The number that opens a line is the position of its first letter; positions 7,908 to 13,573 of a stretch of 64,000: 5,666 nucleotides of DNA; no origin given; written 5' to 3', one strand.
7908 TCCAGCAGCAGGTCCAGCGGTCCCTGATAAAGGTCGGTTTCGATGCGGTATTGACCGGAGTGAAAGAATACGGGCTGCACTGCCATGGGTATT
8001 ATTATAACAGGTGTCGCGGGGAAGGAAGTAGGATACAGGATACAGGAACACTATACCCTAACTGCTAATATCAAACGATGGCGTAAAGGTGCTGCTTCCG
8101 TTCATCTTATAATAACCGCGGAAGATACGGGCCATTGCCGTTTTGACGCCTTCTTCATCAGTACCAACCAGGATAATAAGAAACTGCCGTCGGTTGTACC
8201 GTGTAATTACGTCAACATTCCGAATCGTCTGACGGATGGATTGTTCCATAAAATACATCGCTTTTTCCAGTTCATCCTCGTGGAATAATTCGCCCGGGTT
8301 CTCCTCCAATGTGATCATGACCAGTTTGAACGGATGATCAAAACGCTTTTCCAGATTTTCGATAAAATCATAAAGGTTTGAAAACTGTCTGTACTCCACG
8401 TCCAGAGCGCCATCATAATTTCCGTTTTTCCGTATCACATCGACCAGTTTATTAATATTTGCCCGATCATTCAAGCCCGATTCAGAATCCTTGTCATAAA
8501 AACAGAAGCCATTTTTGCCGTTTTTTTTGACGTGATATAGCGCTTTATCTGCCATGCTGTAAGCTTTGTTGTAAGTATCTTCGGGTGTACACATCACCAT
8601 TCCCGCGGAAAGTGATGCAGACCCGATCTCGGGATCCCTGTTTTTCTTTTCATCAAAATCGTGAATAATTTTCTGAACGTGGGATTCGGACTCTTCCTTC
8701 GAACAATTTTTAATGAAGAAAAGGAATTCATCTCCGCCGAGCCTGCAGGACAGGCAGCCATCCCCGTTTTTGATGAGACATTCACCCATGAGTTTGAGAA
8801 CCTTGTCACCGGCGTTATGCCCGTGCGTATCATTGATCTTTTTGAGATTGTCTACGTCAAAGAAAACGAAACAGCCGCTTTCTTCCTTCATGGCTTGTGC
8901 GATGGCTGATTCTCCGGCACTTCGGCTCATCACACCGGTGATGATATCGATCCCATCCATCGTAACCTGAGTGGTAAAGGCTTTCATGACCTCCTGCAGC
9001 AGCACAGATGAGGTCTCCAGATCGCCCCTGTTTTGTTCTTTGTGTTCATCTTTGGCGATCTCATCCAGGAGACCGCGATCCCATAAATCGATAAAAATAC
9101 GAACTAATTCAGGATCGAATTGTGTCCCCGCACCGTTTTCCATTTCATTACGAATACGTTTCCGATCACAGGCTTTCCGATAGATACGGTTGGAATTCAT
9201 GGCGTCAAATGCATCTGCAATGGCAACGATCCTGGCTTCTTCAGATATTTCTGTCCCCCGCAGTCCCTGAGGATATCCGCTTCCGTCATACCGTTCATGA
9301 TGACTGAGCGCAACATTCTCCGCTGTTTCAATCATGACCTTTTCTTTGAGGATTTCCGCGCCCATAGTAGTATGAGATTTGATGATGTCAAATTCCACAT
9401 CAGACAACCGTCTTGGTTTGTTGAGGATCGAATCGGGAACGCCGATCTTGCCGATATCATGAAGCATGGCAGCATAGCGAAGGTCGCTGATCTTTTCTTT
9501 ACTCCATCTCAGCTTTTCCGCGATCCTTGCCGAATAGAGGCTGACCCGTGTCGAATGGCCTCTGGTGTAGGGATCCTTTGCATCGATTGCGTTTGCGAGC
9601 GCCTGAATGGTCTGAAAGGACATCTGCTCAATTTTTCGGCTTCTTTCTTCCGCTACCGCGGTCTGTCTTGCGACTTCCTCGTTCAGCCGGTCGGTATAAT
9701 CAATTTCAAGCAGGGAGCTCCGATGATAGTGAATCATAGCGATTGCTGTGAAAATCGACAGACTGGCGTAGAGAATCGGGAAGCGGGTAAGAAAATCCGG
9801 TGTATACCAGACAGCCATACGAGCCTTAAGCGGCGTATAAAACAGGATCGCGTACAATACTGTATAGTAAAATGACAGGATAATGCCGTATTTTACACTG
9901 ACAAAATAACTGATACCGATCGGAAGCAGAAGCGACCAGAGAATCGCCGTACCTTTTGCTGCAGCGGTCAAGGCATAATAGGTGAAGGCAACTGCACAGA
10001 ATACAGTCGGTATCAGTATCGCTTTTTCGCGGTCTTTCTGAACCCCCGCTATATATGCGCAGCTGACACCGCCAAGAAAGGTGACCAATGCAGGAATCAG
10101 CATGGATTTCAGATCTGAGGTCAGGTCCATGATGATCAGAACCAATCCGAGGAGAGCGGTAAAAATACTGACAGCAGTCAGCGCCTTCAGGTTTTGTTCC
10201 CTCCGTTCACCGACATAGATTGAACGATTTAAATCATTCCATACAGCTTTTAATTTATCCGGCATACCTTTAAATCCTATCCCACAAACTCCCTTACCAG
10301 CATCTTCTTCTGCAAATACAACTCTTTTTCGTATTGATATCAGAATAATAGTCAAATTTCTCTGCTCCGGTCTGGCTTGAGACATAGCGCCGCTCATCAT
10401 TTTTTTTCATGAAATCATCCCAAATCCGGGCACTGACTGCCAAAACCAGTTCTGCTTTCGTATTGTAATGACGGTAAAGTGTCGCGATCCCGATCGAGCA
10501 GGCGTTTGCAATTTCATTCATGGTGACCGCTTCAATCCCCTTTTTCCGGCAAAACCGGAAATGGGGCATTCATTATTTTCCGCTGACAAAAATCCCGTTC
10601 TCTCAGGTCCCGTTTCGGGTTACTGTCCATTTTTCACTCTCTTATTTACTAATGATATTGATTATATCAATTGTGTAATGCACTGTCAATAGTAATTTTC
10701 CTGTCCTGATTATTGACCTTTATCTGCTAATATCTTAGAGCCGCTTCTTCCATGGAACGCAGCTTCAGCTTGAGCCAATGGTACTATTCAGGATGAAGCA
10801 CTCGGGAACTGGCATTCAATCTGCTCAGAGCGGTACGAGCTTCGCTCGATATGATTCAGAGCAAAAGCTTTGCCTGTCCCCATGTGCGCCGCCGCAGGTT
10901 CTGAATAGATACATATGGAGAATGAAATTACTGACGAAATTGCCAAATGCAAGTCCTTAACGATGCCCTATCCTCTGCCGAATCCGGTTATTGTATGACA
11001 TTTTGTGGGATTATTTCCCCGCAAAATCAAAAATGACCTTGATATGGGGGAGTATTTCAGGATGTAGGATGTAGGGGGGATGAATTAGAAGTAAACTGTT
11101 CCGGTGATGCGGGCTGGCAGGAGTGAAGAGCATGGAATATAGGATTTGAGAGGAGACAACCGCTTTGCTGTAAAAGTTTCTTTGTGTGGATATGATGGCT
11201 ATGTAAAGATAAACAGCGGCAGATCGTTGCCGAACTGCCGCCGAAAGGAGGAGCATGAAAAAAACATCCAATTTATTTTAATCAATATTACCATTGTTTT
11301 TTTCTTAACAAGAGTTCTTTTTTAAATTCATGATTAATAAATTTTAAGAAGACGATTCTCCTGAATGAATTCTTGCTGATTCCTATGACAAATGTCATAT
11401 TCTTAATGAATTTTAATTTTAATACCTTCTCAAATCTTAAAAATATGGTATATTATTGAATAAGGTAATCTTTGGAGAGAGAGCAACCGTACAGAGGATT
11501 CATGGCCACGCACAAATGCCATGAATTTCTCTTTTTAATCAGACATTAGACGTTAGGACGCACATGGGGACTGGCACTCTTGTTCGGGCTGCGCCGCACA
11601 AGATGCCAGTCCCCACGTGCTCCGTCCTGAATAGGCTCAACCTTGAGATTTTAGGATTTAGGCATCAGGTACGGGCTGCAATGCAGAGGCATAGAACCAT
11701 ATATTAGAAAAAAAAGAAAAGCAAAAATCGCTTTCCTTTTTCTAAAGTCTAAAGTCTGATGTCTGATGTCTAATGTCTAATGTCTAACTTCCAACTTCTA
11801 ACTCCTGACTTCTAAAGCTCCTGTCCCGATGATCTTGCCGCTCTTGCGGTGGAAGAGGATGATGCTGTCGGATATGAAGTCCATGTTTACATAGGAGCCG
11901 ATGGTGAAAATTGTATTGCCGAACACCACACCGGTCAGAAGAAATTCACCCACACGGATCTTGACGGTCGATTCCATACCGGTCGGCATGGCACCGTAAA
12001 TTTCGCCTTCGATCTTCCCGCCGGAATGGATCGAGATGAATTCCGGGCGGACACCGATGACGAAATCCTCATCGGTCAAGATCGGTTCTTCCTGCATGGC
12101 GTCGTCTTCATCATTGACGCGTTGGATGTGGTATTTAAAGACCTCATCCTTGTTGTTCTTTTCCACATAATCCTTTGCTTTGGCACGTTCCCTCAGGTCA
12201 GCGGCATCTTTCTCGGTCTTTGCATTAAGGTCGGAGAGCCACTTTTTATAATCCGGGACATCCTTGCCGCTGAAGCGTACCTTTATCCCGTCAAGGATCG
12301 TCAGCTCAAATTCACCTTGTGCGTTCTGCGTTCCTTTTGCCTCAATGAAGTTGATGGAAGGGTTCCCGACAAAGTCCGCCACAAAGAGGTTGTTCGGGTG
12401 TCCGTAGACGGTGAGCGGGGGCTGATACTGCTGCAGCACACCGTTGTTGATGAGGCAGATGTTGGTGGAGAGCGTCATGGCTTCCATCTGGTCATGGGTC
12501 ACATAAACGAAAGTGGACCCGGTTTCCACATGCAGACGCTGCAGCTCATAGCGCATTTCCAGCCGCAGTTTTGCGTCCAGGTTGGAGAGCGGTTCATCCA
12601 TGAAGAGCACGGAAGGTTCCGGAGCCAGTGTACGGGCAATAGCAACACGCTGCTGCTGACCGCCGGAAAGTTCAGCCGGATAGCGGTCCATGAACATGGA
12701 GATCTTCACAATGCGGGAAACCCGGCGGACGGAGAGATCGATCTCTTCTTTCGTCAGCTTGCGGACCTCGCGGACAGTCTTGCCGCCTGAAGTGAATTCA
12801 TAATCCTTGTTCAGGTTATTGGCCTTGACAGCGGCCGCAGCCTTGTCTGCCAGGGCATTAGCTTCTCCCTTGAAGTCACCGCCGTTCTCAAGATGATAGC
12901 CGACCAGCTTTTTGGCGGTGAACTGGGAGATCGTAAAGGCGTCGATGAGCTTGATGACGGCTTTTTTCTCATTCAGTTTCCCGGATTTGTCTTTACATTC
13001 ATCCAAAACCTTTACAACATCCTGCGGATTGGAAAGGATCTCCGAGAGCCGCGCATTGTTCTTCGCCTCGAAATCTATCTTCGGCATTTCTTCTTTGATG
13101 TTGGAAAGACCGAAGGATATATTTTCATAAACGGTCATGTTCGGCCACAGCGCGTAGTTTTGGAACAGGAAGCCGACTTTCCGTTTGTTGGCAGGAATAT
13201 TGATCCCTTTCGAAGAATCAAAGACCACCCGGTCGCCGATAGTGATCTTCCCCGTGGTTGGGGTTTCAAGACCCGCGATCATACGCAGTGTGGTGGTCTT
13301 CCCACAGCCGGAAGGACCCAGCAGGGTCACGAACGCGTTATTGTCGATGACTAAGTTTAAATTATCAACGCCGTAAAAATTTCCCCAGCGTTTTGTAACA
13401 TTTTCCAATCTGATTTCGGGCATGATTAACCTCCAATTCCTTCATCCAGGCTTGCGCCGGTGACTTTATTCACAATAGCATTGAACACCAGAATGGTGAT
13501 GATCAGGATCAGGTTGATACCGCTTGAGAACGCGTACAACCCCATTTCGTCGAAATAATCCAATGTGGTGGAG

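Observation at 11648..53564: Arrays of degenerate tandem heptanucleotides whose conserved core is a stop trinucleotide, placed exactly at gene boundaries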

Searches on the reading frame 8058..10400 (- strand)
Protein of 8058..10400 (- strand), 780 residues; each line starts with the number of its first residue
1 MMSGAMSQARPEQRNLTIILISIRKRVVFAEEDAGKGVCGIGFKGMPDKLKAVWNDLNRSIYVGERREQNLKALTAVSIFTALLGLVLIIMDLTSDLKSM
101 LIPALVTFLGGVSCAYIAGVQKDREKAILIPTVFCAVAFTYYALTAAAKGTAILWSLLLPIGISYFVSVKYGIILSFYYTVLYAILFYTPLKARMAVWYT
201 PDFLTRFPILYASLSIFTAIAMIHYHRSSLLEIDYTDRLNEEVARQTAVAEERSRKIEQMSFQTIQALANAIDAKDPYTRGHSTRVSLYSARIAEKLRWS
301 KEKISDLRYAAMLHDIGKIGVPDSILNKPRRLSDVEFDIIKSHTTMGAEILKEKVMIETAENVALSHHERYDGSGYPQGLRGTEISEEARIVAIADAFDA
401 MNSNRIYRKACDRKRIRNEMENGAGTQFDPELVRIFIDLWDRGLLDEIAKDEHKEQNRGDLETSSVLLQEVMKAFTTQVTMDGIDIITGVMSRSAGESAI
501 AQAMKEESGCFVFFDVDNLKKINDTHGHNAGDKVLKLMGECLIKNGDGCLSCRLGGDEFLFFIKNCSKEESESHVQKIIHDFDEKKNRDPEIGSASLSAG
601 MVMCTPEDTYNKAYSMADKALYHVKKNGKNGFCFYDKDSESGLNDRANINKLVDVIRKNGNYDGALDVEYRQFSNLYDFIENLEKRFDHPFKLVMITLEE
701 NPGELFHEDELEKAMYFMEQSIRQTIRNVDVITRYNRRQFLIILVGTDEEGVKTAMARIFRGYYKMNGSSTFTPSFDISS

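Call 10: search_protein_families(library=pfam, proteins=[window:8058-10400:-])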
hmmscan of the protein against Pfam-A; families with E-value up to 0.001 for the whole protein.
window:8058-10400:- (780 aa): 3 families
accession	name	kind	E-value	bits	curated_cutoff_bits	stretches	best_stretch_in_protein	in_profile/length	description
PF13487.12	HD_5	-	5e-38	130.9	27.2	1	267-432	2-170/170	HD domain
PF00990.26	GGDEF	-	5.9e-32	111.1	23.8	1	484-630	3-160/161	Diguanylate cyclase, GGDEF domain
PF01966.28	HD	-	6.6e-24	84.9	22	1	281-401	3-116/116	HD domain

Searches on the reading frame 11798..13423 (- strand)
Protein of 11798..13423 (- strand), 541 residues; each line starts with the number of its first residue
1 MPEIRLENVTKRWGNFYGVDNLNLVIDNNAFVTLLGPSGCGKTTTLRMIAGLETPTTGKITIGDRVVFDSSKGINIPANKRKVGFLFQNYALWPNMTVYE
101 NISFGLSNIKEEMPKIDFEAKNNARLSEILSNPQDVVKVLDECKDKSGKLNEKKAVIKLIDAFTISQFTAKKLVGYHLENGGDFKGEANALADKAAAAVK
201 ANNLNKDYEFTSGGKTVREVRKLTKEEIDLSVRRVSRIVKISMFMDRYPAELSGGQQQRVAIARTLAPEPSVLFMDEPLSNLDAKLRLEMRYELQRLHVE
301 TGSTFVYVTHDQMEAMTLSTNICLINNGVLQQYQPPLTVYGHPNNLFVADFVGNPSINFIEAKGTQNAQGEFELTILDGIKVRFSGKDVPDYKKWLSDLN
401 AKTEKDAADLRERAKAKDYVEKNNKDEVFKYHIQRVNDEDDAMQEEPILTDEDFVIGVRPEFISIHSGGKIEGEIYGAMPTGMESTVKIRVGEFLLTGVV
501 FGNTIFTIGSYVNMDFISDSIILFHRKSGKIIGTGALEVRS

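Call 10: search_protein_families(library=pfam, proteins=[window:11798-13423:-])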
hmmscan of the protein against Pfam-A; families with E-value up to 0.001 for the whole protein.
window:11798-13423:- (541 aa): 1 family
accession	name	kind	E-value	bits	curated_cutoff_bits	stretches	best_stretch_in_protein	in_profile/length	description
PF00005.33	ABC_tran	-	1.8e-30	106.8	25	1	20-279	2-136/137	ABC transporter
